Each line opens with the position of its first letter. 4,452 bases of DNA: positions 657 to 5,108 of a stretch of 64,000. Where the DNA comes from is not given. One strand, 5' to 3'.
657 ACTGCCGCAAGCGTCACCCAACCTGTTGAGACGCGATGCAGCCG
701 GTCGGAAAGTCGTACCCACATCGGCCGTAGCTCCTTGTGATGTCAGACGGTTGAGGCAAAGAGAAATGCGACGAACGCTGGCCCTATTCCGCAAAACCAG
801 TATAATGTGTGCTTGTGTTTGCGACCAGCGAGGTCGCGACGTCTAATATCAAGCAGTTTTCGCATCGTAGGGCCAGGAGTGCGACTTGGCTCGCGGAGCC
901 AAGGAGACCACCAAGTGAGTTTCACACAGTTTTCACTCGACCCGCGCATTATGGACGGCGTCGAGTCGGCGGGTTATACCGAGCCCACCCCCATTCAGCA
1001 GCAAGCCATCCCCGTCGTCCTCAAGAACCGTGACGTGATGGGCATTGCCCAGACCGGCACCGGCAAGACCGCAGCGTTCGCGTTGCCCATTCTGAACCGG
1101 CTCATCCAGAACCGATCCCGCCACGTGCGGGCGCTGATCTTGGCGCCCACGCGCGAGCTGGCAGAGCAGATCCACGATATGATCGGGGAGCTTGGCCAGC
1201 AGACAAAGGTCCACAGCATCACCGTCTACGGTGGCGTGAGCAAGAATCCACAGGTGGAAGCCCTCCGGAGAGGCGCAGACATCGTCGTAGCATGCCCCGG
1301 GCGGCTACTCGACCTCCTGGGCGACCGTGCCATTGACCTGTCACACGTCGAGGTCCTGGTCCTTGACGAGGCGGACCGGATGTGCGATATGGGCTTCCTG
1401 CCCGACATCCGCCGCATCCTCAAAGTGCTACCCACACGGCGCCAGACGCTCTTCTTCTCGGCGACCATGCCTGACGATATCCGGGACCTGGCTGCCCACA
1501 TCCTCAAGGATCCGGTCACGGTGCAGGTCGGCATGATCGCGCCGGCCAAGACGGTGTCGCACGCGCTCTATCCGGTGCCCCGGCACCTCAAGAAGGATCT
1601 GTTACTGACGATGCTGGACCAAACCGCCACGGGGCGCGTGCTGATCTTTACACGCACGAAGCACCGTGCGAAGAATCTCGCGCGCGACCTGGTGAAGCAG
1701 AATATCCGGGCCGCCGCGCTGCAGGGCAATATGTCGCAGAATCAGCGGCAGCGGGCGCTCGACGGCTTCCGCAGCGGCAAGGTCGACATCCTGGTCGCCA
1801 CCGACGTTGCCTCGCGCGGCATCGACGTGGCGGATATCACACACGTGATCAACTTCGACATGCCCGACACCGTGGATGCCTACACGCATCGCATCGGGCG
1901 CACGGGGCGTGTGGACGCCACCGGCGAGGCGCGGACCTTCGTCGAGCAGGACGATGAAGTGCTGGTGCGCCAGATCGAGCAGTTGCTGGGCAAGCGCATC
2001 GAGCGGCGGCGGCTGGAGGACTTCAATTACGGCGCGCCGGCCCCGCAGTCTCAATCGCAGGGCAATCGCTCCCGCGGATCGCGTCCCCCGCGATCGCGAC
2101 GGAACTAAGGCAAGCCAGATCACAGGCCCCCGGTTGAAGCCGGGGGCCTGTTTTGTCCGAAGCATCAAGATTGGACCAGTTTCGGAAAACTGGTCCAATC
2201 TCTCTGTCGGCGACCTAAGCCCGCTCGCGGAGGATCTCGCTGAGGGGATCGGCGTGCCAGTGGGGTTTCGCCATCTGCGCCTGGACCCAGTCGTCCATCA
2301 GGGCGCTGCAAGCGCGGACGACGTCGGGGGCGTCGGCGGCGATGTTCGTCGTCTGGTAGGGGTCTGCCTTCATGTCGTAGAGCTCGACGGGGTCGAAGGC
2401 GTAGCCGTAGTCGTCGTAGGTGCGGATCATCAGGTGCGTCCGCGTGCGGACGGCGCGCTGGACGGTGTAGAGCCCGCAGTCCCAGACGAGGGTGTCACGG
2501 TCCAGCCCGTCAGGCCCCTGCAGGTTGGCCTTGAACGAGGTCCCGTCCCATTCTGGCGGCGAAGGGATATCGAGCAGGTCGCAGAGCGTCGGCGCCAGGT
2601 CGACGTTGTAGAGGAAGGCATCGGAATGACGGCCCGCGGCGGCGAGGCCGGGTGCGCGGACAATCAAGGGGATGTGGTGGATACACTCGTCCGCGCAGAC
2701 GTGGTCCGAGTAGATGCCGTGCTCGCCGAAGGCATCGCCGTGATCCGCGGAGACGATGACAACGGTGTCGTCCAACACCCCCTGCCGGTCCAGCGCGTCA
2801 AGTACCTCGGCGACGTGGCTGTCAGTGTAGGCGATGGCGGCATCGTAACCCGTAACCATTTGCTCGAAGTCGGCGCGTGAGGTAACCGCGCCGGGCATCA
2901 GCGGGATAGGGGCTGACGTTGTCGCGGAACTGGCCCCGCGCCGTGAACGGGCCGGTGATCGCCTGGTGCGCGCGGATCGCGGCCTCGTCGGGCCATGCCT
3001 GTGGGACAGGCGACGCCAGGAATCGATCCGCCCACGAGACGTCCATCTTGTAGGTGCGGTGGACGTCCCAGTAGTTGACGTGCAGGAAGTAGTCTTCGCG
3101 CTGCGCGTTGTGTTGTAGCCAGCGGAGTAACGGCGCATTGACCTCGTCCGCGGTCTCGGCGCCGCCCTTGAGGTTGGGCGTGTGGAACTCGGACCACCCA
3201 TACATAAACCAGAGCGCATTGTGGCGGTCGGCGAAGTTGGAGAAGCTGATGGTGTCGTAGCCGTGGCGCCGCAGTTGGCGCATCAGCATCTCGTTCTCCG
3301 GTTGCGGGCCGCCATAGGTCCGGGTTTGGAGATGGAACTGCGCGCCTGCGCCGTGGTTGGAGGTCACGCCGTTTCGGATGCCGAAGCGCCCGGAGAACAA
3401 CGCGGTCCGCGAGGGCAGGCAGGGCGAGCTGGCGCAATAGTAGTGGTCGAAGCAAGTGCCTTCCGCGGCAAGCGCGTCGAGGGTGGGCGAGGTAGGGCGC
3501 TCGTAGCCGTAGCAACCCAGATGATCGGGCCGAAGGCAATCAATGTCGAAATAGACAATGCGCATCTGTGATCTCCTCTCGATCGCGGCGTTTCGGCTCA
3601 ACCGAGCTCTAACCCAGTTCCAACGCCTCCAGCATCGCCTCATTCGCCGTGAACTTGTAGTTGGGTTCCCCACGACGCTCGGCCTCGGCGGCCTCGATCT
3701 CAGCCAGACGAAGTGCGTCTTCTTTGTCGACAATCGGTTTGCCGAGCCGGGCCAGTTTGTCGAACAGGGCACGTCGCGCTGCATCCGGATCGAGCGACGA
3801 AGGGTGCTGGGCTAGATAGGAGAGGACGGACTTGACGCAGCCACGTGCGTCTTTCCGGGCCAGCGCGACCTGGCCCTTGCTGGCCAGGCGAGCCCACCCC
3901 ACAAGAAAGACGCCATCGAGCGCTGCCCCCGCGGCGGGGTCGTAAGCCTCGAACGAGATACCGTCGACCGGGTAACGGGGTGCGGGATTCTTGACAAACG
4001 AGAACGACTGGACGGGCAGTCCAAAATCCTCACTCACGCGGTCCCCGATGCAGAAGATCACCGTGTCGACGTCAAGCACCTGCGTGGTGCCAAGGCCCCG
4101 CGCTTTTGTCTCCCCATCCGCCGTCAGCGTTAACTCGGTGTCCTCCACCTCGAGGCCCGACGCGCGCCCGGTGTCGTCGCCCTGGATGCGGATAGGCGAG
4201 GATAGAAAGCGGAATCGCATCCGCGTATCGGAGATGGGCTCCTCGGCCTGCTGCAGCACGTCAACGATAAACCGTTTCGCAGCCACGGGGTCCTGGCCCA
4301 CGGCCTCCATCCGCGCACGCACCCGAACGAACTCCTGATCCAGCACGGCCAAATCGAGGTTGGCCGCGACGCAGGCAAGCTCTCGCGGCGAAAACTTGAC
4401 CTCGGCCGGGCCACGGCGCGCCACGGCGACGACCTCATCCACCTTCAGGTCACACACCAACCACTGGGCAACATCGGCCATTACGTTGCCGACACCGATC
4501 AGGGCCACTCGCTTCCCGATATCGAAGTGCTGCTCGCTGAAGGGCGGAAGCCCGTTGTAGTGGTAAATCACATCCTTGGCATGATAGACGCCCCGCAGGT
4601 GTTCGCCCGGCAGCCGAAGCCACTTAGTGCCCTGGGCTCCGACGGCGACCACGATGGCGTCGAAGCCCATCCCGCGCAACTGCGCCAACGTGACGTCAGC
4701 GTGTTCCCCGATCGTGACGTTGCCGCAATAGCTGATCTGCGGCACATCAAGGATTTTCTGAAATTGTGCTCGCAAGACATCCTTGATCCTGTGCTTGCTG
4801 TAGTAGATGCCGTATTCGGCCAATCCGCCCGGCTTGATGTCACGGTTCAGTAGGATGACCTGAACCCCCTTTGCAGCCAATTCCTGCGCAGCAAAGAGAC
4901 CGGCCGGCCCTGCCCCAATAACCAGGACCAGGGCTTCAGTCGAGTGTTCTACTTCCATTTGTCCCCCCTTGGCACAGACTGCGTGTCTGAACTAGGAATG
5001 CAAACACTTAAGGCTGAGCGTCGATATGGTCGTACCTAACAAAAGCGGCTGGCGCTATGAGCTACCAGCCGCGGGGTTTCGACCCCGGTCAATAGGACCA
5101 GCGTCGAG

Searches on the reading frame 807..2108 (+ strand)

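Call 63: search_protein_families(library=pfam, proteins=[window:807-2108:+], max_evalue=0.0001)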
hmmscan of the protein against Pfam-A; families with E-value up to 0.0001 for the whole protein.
window:807-2108:+ (433 aa): 3 families
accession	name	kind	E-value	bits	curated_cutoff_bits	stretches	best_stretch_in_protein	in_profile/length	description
PF00270.35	DEAD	-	3.3e-54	183.5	26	1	61-227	1-166/167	DEAD/DEAH box helicase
PF00271.37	Helicase_C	-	2.3e-35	121.6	23.5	1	262-369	2-109/110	Helicase conserved C-terminal domain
PF04851.21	ResIII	-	5.9e-10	39.7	22.5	1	59-222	3-163/164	Type III restriction enzyme, res subunit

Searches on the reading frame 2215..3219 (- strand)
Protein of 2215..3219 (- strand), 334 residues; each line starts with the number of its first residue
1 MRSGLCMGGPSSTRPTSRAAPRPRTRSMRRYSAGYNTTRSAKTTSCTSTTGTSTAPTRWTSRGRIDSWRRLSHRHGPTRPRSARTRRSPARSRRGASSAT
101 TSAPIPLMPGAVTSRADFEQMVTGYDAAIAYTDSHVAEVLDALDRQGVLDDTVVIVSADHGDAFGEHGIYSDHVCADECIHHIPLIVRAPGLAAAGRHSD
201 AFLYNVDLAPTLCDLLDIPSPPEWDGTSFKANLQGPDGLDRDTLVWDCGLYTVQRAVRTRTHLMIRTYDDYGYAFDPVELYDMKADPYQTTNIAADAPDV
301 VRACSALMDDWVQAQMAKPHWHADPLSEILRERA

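Call 63: search_protein_families(library=pfam, proteins=[window:2215-3219:-], max_evalue=0.0001)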
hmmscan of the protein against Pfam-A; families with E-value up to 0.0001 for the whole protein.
window:2215-3219:- (334 aa): 4 families
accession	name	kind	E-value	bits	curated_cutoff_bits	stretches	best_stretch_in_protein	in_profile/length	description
PF00884.28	Sulfatase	-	4.4e-20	72.6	25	1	91-218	200-301/301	Sulfatase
PF16347.10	SGSH_C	-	1.5e-15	58.1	29.3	1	165-296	1-134/154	N-sulphoglucosamine sulphohydrolase, C-terminal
PF01663.27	Phosphodiest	-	1.1e-05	25.7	23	1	72-182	174-241/342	Type I phosphodiesterase / nucleotide pyrophosphatase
PF02995.22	DUF229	-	2.7e-05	23.5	25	1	128-167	309-348/496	Protein of unknown function (DUF229)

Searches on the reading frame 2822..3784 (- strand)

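Call 63: search_protein_families(library=pfam, proteins=[window:2822-3784:-], max_evalue=0.0001)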
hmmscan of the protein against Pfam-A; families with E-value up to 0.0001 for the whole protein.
window:2822-3784:- (320 aa): 1 family
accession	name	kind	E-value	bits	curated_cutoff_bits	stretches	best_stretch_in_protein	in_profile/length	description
PF00884.28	Sulfatase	-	3.3e-18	66.5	25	1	80-243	7-176/301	Sulfatase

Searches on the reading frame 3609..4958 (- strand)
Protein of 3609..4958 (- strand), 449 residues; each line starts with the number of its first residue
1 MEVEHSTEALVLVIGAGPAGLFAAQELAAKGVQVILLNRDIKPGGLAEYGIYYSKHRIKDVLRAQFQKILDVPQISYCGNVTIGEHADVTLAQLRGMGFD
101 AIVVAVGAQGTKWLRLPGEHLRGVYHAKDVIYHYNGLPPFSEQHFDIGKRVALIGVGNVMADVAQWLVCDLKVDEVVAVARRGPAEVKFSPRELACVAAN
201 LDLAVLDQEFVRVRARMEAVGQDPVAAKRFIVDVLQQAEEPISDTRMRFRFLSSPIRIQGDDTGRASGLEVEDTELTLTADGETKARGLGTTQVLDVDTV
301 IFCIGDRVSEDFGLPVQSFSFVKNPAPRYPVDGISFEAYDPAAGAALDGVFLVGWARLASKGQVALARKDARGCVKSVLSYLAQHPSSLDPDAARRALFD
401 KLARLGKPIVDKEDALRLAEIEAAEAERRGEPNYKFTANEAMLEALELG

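Call 63: search_protein_families(library=pfam, proteins=[window:3609-4958:-], max_evalue=0.0001)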
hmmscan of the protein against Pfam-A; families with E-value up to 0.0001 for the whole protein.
window:3609-4958:- (449 aa): 9 families
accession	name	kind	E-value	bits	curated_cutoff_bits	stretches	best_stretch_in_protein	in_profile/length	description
PF07992.20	Pyr_redox_2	-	3.3e-13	50.2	26.1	1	11-311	3-242/291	Pyridine nucleotide-disulphide oxidoreductase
PF01494.25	FAD_binding_3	-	1.7e-07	31.2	22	1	10-40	3-33/349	FAD binding domain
PF01946.23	Thi4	-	8.9e-07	28.8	26.2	1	7-53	16-64/235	Thi4 family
PF01266.30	DAO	-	4e-06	27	27.9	0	11-44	2-35/353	FAD dependent oxidoreductase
PF13450.12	NAD_binding_8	-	5.1e-06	27.1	21.9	1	13-48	1-36/68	NAD(P)-binding Rossmann-like domain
PF01488.26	Shikimate_DH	-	1.6e-05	25.5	24.3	0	4-42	8-47/138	Shikimate / quinate 5-dehydrogenase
PF03486.20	HI0933_like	-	2e-05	24.6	50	1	11-44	3-36/244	HI0933-like protein Rossmann domain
PF12831.13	FAD_oxidored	-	3.7e-05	23.6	27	1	11-48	2-39/416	FAD dependent oxidoreductase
PF00890.30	FAD_binding_2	-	4.4e-05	23.3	20.4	0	11-39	2-30/414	FAD binding domain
